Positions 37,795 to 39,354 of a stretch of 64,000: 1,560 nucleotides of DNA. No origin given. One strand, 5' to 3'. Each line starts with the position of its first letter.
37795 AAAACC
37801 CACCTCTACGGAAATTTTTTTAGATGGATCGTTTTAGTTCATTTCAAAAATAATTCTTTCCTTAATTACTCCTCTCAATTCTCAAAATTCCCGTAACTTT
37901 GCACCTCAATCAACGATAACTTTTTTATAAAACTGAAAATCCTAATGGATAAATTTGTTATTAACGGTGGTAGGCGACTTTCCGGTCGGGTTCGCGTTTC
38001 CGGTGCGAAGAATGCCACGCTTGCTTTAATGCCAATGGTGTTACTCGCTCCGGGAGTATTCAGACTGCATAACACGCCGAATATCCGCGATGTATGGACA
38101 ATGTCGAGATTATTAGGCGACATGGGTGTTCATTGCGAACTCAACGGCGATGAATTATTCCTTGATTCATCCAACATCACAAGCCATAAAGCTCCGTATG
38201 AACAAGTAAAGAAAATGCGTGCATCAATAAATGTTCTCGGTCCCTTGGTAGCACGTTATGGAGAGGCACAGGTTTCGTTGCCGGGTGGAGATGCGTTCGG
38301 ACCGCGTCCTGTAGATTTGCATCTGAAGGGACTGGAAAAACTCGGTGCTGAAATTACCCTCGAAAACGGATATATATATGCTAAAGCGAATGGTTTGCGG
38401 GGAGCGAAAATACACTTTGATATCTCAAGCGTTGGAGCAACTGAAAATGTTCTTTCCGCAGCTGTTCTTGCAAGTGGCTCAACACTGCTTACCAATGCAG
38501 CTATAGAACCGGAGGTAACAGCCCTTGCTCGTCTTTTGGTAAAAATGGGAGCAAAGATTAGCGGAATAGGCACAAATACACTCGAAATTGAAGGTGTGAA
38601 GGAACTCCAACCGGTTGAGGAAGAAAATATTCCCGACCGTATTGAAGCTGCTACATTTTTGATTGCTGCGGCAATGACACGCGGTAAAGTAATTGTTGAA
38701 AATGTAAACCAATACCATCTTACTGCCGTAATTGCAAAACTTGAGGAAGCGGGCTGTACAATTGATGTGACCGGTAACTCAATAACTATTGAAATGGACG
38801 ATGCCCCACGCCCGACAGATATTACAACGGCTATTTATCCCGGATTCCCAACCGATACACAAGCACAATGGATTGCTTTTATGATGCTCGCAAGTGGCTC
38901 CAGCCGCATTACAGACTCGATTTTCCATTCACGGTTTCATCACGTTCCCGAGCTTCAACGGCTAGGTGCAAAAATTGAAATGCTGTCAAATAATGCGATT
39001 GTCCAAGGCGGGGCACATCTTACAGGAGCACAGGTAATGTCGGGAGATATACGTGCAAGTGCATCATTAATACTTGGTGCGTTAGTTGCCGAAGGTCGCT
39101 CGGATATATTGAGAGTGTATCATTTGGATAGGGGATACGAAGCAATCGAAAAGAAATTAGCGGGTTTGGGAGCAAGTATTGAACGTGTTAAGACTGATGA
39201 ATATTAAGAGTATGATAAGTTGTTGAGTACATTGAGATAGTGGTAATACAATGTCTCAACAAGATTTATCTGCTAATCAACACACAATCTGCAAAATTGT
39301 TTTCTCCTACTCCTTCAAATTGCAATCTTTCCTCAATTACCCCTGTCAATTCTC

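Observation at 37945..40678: Tandem murA paralogs differing at the fosfomycin-binding catalytic residue (Asp vs Cys)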

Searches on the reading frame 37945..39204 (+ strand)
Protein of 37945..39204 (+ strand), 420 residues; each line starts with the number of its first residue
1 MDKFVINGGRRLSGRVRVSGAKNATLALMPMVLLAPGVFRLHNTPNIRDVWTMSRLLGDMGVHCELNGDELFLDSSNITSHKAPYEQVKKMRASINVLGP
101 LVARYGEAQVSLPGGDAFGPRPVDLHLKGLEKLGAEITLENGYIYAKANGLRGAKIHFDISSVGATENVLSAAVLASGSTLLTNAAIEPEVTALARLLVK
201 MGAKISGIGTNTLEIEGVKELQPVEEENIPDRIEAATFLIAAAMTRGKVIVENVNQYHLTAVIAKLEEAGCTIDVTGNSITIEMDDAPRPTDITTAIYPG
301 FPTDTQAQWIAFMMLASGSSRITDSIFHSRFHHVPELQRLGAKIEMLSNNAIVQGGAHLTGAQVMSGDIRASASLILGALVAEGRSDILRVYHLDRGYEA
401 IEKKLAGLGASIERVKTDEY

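Call 4: search_solved_structures(query=window:37945-39204:+, show_alignments=3)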
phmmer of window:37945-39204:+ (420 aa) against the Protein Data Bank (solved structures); distinct sequences matched with E-value up to 0.001: 51.
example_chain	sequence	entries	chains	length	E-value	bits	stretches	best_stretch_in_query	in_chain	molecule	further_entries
6wfm_A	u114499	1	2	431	1.7e-125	422.5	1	1-415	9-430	UDP-N-acetylglucosamine 1-carboxyvinyltransferase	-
3v4t_A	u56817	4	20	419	9.1e-125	420.1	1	1-417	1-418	UDP-N-acetylglucosamine 1-carboxyvinyltransferase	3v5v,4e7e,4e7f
1naw_A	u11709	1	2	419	2.9e-124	418.4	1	1-417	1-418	UDP-N-ACETYLGLUCOSAMINE 1-CARBOXYVINYL-TRANSFERASE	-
1dlg_A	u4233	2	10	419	6.8e-124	417.2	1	1-417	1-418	UDP-N-ACETYLGLUCOSAMINE ENOLPYRUVYL TRANSFERASE MURA | UDP-N-acetylglucosamine 1-carboxyvinyltransferase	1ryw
1ejc_A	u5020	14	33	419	1.3e-123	416.3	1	1-417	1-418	UDP-N-ACETYLGLUCOSAMINE ENOLPYRUVYLTRANSFERASE | UDP-N-ACETYLGLUCOSAMINE 1-CARBOXYVINYLTRANSFERASE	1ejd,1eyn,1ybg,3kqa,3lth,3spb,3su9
4eii_A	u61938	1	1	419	3.4e-123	414.9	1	1-417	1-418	UDP-N-acetylglucosamine 1-carboxyvinyltransferase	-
3swa_A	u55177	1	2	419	1e-122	413.4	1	1-417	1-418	UDP-N-acetylglucosamine 1-carboxyvinyltransferase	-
1q3g_A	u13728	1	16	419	1.9e-122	412.5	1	1-417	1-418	UDP-N-acetylglucosamine 1-carboxyvinyltransferase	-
6q0a_A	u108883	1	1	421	2.4e-122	412.1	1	2-415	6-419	UDP-N-acetylglucosamine 1-carboxyvinyltransferase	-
4e7g_A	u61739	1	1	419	5.4e-122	411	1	1-417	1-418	UDP-N-acetylglucosamine 1-carboxyvinyltransferase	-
6q11_A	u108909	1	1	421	1.8e-121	409.2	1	2-415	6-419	UDP-N-acetylglucosamine 1-carboxyvinyltransferase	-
6q0y_A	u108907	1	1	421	1.8e-121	409.2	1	2-415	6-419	UDP-N-acetylglucosamine 1-carboxyvinyltransferase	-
6q03_A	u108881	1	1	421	3.3e-121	408.4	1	2-415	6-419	UDP-N-acetylglucosamine 1-carboxyvinyltransferase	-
1a2n_A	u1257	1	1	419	1.3e-120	406.4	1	1-417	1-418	UDP-N-ACETYLGLUCOSAMINE ENOLPYRUVYL TRANSFERASE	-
1uae_A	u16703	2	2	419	1.3e-120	406.4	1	1-417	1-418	UDP-N-ACETYLGLUCOSAMINE ENOLPYRUVYL TRANSFERASE | UDP-N-acetylglucosamine 1-carboxyvinyltransferase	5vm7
3iss_A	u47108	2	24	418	8.7e-120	403.7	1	1-416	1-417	UDP-N-acetylglucosamine 1-carboxyvinyltransferase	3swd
7tb0_A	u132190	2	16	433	5.9e-107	361.4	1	1-419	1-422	UDP-N-acetylglucosamine 1-carboxyvinyltransferase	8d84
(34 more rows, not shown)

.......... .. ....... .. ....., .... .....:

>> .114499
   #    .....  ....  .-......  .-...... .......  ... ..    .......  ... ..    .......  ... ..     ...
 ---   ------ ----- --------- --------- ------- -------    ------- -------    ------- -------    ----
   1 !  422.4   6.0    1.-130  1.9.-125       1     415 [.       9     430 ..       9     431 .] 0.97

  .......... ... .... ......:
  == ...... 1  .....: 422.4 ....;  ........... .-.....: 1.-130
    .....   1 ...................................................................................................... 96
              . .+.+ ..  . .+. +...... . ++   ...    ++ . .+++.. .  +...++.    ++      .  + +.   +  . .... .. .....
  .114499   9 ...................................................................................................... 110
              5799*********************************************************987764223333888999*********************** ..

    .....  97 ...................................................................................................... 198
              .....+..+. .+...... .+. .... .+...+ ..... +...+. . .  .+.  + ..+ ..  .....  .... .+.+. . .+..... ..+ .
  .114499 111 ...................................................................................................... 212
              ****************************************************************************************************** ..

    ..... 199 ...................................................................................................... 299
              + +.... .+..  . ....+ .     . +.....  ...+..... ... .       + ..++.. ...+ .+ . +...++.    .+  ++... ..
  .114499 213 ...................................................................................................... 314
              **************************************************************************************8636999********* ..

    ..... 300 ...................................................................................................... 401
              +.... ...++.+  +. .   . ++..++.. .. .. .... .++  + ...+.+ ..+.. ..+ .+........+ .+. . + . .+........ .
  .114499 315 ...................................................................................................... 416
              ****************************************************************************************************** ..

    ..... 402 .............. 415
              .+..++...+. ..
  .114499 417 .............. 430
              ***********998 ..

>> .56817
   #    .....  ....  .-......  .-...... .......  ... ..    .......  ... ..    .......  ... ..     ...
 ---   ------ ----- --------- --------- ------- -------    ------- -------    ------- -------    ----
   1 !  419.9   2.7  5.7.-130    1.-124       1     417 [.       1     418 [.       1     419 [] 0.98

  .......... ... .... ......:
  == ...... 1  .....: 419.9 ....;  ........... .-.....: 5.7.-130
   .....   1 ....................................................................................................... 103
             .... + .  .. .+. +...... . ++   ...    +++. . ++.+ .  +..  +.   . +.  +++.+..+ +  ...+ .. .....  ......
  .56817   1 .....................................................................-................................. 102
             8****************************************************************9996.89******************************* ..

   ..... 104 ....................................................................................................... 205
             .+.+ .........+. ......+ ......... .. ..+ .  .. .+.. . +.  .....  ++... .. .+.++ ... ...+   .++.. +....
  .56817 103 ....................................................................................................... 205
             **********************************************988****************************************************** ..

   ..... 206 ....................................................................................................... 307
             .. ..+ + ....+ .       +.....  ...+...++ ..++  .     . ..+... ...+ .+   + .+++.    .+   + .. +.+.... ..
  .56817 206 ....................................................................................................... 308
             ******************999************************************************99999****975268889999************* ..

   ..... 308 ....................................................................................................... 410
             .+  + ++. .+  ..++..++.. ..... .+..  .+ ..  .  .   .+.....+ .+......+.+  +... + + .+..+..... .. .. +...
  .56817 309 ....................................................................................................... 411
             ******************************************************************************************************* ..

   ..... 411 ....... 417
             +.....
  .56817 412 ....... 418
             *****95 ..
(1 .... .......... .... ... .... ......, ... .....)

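Call 5: search_protein_families(library=ncbifam, proteins=[window:37945-39204:+])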
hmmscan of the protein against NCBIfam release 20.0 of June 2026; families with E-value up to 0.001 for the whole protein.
window:37945-39204:+ (420 aa): 5 families
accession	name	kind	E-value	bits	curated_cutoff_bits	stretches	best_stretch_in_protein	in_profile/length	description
NF006873.0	PRK09369.1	subfamily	6.7e-168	558.7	297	1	1-416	1-418/419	UDP-N-acetylglucosamine 1-carboxyvinyltransferase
TIGR01072.1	murA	equivalog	1.6e-161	537.7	392.7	1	1-414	1-416/416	UDP-N-acetylglucosamine 1-carboxyvinyltransferase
NF009470.0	PRK12830.1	equivalog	8.6e-143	476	552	1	1-416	1-416/417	UDP-N-acetylglucosamine 1-carboxyvinyltransferase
TIGR01356.1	aroA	equivalog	9.3e-22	77.4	287.25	1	14-390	1-394/415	3-phosphoshikimate 1-carboxyvinyltransferase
NF011381.1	PRK14806.1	equivalog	1.2e-16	60.1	902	1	3-276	303-581/733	bifunctional prephenate dehydrogenase/3-phosphoshikimate 1-carboxyvinyltransferase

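Call 9: find_related_loci(query=window:37945-39204:+, collection=genome_contigs, flank=6000)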
Query window:37945-39204:+ (420 aa) in genome_contigs; peptide patterns used: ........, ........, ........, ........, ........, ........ (x = any residue, [..] = any of these).
600 stretches matched a pattern (row limit reached: there are more); 520 encode a relative of the query (tblastn E <= 1e-3); the best 80 are kept; 80 distinct loci.
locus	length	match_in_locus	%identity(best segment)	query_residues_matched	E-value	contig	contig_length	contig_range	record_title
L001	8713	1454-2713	94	1-420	0e+0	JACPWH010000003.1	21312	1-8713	MAG: Ignavibacteriae bacterium isolate NC_groundwater_806_Pr6_B-0.1um_39_9 kurt_kritikos_18_scaffold_128342, whole genom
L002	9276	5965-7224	90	1-420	0e+0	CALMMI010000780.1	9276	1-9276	MAG TPA_asm: uncultured Ignavibacteria bacterium isolate SRR5676438_bin.0_CONCOCT_v1.1_MAG genome assembly, contig: ERZ7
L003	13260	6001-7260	87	1-420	0e+0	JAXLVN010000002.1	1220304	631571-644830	MAG: Candidatus Kapaibacterium sp. isolate STL-BAC57 C1.230.fa-2, whole genome shotgun sequence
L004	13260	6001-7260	86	1-420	0e+0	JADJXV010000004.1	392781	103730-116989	MAG: Ignavibacteria bacterium isolate Lyne_18-Q3-R50-59_BAT3C.229 tig00007399-10-3948260, whole genome shotgun sequence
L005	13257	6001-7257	72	1-419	0e+0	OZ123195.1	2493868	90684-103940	MAG: Bacteroidota bacterium isolate ME-04may21-LR-49 genome assembly, chromosome: 1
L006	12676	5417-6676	72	1-418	0e+0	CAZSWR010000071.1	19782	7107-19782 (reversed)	MAG TPA_asm: uncultured Hyphomicrobiales bacterium isolate SRP216815_co1_98 genome assembly, contig: NODE_3191_length_19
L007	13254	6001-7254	71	1-418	0e+0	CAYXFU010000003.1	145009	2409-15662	MAG TPA_asm: uncultured Hyphomicrobiales bacterium isolate SRP272421_co4_697 genome assembly, contig: NODE_76_length_145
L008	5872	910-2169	69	1-420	0e+0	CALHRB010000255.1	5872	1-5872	MAG: Candidatus Kapabacteria bacterium isolate N1_Bin_Bin_40_sub genome assembly, contig: c_000001666132, whole genome s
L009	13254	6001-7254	70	1-418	0e+0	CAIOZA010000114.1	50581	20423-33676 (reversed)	MAG: uncultured Ignavibacteria bacterium isolate KTt_bin-1687 genome assembly, contig: bin-1687:114/148, whole genome sh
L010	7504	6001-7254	69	1-418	0e+0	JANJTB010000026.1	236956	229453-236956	MAG: bacterium isolate RX1_metabat.bin.17 RX1_k141_709673, whole genome shotgun sequence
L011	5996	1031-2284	69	1-418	0e+0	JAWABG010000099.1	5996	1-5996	MAG: Candidatus Woesearchaeota archaeon isolate JZ-4_201803_bins_322 JZ-4_201803_bins_322_scaffold_114, whole genome sho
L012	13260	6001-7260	70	1-420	0e+0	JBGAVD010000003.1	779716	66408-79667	MAG: Chlorobiota bacterium isolate MAG_MBR_H10.82 MBRH10-82_opera_contig_27, whole genome shotgun sequence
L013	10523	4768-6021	72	1-418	0e+0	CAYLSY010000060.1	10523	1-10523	MAG TPA_asm: uncultured Hyphomicrobiales bacterium isolate SRP167436_co1_339 genome assembly, contig: NODE_10569_length_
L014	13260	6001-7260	69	1-420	0e+0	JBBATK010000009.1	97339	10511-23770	MAG: Candidatus Kapaibacterium sp. isolate EUL_269 ctg9-EUL_269, whole genome shotgun sequence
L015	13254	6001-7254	69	1-418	0e+0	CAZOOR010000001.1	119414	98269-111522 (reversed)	MAG TPA_asm: uncultured Hyphomicrobiales bacterium isolate binchicken_co67_141 genome assembly, contig: NODE_57_length_1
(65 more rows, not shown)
